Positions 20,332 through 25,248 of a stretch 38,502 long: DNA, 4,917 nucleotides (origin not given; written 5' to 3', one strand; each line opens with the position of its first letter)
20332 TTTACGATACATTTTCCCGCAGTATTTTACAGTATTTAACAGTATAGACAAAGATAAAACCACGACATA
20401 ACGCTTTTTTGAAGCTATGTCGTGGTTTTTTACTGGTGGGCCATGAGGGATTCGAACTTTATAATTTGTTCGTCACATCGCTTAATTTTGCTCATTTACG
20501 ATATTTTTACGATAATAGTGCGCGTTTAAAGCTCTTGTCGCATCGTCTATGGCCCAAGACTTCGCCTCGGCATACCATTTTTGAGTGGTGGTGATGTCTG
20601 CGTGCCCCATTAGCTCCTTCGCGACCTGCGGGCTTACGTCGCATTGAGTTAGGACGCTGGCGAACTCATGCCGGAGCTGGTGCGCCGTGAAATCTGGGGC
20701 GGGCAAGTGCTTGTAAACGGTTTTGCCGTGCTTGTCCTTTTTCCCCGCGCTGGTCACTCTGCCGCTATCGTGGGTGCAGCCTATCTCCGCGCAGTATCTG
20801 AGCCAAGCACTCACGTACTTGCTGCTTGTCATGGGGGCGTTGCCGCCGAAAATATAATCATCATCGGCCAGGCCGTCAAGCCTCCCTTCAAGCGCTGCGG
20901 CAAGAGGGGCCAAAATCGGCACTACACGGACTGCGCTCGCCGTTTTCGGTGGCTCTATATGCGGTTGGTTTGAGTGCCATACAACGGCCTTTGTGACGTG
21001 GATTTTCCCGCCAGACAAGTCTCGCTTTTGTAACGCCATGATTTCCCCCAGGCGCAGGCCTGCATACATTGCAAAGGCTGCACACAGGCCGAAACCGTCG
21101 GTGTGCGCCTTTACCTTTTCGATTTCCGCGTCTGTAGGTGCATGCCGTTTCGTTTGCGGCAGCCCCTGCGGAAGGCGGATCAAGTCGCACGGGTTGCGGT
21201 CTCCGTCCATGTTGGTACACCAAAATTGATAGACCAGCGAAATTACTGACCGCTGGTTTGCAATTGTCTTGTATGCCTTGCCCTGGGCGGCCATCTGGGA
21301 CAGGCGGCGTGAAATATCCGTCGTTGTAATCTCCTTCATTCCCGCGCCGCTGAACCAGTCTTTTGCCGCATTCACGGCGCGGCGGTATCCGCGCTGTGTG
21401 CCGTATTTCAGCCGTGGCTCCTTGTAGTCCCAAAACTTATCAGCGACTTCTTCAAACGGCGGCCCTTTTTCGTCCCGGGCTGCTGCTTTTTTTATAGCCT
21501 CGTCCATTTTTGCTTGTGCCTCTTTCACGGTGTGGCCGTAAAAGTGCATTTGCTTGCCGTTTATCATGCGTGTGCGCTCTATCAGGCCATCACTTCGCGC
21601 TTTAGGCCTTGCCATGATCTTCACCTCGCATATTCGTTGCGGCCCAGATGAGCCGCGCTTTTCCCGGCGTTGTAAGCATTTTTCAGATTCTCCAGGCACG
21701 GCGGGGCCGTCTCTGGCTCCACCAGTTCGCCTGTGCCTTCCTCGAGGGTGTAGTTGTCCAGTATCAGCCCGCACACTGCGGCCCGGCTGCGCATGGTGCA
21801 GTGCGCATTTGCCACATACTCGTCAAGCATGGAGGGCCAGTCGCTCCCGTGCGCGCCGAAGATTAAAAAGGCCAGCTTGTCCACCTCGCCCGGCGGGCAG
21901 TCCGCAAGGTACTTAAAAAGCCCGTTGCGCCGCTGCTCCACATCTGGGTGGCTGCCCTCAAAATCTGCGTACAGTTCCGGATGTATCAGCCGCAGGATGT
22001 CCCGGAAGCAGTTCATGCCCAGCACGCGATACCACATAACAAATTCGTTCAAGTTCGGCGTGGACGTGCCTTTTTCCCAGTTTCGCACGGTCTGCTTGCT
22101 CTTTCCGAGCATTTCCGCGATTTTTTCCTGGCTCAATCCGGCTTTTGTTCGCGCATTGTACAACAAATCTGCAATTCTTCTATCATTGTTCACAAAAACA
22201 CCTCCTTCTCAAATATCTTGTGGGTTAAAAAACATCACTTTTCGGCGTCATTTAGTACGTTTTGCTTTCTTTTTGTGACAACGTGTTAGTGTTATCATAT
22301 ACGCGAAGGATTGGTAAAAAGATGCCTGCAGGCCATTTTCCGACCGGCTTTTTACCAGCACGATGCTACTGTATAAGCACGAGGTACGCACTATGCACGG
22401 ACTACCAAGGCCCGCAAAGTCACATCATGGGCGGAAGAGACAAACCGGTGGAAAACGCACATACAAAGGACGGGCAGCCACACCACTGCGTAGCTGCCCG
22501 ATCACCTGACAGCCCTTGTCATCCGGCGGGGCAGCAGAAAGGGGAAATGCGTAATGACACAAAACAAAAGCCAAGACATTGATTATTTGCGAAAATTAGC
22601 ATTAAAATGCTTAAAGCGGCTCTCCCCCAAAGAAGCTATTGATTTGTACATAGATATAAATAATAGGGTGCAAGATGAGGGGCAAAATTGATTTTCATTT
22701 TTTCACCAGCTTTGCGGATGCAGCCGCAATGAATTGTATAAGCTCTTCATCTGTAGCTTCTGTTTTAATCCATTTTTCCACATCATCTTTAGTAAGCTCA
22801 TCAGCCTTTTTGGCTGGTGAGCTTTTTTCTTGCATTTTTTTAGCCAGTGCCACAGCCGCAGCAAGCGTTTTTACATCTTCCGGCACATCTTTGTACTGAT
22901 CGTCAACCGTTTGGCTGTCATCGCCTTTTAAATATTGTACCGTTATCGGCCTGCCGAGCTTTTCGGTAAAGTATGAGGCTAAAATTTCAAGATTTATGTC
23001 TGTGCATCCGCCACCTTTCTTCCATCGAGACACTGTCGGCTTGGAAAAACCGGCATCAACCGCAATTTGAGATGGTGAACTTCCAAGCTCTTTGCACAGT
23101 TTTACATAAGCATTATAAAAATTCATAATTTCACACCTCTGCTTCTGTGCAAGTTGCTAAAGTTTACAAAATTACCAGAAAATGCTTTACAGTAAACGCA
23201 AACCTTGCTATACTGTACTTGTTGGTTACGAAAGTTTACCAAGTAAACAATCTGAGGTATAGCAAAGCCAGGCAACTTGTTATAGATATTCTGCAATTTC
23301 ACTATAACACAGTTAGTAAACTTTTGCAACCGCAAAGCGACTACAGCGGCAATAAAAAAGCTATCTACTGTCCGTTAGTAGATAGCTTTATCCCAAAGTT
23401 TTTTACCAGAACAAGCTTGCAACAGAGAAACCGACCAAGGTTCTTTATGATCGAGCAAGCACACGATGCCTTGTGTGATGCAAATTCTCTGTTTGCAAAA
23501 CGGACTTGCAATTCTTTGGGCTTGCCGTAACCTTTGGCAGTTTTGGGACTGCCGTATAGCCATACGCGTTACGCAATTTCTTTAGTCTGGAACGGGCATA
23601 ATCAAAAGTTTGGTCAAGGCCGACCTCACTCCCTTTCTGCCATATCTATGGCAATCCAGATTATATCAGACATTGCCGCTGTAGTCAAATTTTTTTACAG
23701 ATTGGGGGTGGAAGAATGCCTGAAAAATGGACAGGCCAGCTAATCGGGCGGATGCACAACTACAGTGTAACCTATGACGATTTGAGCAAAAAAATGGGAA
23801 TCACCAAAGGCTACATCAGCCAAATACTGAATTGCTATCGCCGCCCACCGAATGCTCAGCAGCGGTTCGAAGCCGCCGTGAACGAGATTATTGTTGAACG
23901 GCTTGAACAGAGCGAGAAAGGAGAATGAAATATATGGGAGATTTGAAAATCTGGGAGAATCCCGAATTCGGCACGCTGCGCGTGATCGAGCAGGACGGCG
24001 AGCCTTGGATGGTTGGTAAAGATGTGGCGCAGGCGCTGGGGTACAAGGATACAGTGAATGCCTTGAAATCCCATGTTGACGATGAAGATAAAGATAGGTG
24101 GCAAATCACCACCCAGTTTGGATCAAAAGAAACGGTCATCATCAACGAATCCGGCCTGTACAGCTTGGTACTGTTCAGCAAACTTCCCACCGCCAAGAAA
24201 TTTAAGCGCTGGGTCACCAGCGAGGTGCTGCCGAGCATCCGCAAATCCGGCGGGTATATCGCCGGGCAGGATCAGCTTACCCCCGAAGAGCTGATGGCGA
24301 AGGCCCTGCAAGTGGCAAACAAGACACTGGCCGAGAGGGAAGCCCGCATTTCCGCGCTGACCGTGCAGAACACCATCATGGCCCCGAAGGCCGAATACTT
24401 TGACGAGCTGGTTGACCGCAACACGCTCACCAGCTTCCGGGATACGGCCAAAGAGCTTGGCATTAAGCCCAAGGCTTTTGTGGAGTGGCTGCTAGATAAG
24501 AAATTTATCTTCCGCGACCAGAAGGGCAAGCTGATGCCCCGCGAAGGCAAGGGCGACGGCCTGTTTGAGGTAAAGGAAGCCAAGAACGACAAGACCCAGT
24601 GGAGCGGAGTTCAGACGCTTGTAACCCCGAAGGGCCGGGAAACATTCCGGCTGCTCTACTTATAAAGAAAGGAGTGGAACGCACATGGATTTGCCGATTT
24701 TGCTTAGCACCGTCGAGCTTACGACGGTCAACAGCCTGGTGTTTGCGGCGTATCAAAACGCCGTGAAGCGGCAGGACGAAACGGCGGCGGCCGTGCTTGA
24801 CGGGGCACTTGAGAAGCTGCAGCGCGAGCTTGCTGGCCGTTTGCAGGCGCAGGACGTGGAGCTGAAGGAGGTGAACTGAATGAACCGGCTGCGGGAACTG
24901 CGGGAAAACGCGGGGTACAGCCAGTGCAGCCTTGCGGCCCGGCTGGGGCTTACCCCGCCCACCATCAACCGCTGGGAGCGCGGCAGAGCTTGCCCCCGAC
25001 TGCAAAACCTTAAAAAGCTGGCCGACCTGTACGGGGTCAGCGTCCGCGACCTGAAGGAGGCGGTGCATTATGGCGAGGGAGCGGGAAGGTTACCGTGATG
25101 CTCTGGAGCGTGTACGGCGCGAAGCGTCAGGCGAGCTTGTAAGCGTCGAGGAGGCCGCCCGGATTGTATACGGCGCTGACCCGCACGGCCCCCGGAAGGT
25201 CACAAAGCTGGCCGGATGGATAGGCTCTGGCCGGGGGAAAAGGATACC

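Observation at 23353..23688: A promoter-to-terminator unit of about 300 nt with no credible ORF sits inside the CI/Cro switch region and has two mutually complementary hairpin loops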

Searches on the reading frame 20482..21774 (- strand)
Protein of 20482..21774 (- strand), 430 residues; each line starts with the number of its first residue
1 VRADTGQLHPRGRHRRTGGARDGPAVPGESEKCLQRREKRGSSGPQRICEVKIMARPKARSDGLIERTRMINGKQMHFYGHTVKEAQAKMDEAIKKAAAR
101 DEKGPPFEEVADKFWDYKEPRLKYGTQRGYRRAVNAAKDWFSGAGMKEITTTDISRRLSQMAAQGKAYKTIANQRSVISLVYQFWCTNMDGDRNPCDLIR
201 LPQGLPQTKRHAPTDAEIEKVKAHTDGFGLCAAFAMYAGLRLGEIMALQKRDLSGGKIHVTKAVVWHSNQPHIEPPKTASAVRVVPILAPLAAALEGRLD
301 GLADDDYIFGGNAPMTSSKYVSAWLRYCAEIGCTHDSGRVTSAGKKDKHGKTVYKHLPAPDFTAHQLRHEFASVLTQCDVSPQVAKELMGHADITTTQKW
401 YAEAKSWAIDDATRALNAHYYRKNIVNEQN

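Call 55: search_protein_families(library=pfam, proteins=[window:20482-21774:-], max_evalue=0.001)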
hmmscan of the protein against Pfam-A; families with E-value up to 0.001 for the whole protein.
window:20482-21774:- (430 aa): 4 families
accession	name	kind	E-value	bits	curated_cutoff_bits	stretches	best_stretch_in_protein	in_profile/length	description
PF00589.27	Phage_integrase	-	2.9e-13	50.4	27.1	1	233-404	29-168/172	Phage integrase family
PF02899.23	Phage_int_SAM_1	-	1.9e-05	25.3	22.3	1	125-184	17-78/83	Phage integrase, N-terminal SAM-like domain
PF13495.12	Phage_int_SAM_4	-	8.8e-05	23.3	27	1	121-183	13-76/85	Phage integrase, N-terminal SAM-like domain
PF14659.12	Phage_int_SAM_3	-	0.00098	19.7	22.6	0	107-155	2-51/58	Phage integrase, N-terminal SAM-like domain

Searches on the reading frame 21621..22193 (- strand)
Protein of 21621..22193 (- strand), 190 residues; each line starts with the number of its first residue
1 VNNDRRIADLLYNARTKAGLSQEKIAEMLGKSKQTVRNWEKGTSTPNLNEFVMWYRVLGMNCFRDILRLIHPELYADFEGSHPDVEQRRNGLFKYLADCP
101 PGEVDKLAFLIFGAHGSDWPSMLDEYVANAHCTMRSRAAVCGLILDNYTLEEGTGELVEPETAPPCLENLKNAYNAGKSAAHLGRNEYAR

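Call 23: search_protein_families(library=pfam, proteins=[window:21621-22193:-], max_evalue=0.01)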
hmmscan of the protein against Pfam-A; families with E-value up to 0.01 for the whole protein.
window:21621-22193:- (190 aa): 8 families
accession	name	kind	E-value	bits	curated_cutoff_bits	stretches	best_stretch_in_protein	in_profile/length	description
PF01381.28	HTH_3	-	3.7e-11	43.3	23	1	11-51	1-41/55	Helix-turn-helix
PF12844.13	HTH_19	-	2.3e-07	31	30.2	1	10-59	3-52/64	Helix-turn-helix domain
PF13560.12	HTH_31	-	1.3e-05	25.8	27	1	8-48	3-44/64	Helix-turn-helix domain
PF13384.12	HTH_23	-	1.4e-05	25.1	24.6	1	14-39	14-37/50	Homeodomain-like domain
PF04545.22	Sigma70_r4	-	0.0013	18.6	24.1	1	17-41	18-42/50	Sigma-70, region 4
PF13936.12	HTH_38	-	0.0017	18.5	27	0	16-36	17-37/44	Helix-turn-helix domain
PF08281.18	Sigma70_r4_2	-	0.0029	17.7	25.7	1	19-39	26-46/54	Sigma-70, region 4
PF13412.12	HTH_24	-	0.008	16.2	21.9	0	4-37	5-35/48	Winged helix-turn-helix DNA-binding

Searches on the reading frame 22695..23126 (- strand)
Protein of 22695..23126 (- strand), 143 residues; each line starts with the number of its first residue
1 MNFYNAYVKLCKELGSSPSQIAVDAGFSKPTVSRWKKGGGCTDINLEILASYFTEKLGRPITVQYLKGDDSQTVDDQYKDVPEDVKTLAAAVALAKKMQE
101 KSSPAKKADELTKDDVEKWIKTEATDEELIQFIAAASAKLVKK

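Call 23: search_protein_families(library=pfam, proteins=[window:22695-23126:-], max_evalue=0.01)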
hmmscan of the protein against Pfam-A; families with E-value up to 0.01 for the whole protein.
window:22695-23126:- (143 aa): 4 families
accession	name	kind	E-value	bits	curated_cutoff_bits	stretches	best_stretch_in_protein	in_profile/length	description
PF13384.12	HTH_23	-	0.0014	18.8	24.6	1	8-37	11-39/50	Homeodomain-like domain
PF14078.11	DUF4259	-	0.0027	19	22.8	1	73-140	42-110/133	Domain of unknown function (DUF4259)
PF05199.19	GMC_oxred_C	-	0.0052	17.8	24.6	1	69-136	15-81/139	GMC oxidoreductase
PF13551.12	HTH_29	-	0.0057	17.2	28.1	0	8-37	5-34/64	Winged helix-turn helix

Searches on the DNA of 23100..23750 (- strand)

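Call 6: search_rna_families(source=window, start=23100, end=23750, threshold=evalue, max_evalue=1, show_alignments=2)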
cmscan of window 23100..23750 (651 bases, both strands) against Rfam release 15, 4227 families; matches with E-value up to 1: 3.
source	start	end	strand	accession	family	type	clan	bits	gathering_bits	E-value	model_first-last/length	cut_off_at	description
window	23355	23574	-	RF02986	FuFi-1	Gene; sRNA;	-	118.6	59.6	3.3e-27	1-175/175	no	FuFi-1 RNA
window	23357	23389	+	RF03790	MIR8008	Gene; miRNA;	-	19.3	66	0.38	10-44/55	no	MIR8008 microRNA precursor family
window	23353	23454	-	RF01472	rli40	Gene; sRNA;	-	13.3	100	0.83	1-263/263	no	Listeria sRNA rli40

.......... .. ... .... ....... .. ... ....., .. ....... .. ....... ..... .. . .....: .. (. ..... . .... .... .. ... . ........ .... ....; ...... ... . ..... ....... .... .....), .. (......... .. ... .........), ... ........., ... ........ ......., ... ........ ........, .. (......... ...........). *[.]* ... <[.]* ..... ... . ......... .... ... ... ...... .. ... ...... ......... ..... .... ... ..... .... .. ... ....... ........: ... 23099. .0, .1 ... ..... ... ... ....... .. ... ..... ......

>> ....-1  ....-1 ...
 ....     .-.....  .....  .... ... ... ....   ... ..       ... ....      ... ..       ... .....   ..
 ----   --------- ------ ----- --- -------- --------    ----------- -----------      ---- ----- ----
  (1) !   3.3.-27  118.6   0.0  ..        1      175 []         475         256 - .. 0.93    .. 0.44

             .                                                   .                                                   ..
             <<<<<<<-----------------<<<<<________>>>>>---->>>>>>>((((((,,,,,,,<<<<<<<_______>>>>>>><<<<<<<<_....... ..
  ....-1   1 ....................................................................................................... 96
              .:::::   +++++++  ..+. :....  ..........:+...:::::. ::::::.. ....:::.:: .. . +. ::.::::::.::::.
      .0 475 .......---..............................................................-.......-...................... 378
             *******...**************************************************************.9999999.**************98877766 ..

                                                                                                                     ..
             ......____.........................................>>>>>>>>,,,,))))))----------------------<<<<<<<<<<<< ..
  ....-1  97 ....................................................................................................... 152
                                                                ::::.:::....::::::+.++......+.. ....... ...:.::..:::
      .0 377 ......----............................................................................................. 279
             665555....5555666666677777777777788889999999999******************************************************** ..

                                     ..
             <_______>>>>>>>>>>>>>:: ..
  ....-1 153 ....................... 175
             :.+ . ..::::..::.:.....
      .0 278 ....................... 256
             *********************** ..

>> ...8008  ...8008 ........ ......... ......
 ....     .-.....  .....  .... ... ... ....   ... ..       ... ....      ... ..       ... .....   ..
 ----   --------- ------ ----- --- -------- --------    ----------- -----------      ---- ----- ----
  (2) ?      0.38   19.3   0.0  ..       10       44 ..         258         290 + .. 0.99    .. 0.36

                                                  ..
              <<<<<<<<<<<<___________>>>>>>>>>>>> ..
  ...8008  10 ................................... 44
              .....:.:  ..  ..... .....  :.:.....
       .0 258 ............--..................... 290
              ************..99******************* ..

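Call 35: search_dna_similar(query=window:23340-23700:-, collection=phages, mode=distant, max_rows=30)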
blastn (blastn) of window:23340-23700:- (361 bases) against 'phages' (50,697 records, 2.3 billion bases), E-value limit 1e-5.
No match.

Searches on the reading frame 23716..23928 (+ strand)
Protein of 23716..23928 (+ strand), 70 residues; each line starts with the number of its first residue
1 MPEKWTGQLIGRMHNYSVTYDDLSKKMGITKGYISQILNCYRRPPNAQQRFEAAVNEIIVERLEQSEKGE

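Call 23: search_protein_families(library=pfam, proteins=[window:23716-23928:+], max_evalue=0.01)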
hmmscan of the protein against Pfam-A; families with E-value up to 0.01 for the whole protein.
window:23716-23928:+ (70 aa): 2 families
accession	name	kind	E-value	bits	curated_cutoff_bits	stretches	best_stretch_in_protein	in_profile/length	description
PF01381.28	HTH_3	-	0.0018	18.7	23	1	19-44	11-36/55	Helix-turn-helix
PF04545.22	Sigma70_r4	-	0.0082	16.1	24.1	0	16-38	19-41/50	Sigma-70, region 4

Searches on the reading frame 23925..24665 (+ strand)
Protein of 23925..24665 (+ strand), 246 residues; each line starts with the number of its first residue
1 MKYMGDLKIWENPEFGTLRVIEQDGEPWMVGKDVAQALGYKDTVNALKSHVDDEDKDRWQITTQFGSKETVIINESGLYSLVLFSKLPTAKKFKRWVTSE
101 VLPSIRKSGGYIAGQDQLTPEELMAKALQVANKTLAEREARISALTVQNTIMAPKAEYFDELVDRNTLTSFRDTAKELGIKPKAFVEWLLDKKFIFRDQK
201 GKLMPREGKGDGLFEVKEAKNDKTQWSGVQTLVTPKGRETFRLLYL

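Call 23: search_protein_families(library=pfam, proteins=[window:23925-24665:+], max_evalue=0.01)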
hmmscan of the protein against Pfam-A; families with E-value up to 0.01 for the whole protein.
window:23925-24665:+ (246 aa): 2 families
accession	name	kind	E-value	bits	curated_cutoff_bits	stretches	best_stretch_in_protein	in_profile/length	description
PF02498.22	Bro-N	-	9e-29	100.4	25.6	1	18-103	2-96/96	BRO family, N-terminal domain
PF03374.19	ANT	-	6.4e-23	81.6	25.3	1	148-244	3-104/108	Phage antirepressor protein KilAC domain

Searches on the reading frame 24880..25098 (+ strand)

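Call 55: search_protein_families(library=pfam, proteins=[window:24880-25098:+], max_evalue=0.001)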
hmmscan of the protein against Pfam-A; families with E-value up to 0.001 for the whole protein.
window:24880-25098:+ (72 aa): 6 families
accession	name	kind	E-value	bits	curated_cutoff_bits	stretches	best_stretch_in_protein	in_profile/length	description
PF01381.28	HTH_3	-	1.7e-18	66.8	23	1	4-58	1-55/55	Helix-turn-helix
PF13560.12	HTH_31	-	1.8e-15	57.4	27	1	3-58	5-61/64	Helix-turn-helix domain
PF12844.13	HTH_19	-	1.7e-08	34.6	30.2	1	2-55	2-55/64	Helix-turn-helix domain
PF13443.12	HTH_26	-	2.3e-08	34.6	22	1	3-60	1-59/63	Cro/C1-type HTH DNA-binding domain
PF13412.12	HTH_24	-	1.9e-05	24.6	21.9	1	4-31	9-36/48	Winged helix-turn-helix DNA-binding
PF13384.12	HTH_23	-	8.9e-05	22.6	24.6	0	8-32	15-37/50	Homeodomain-like domain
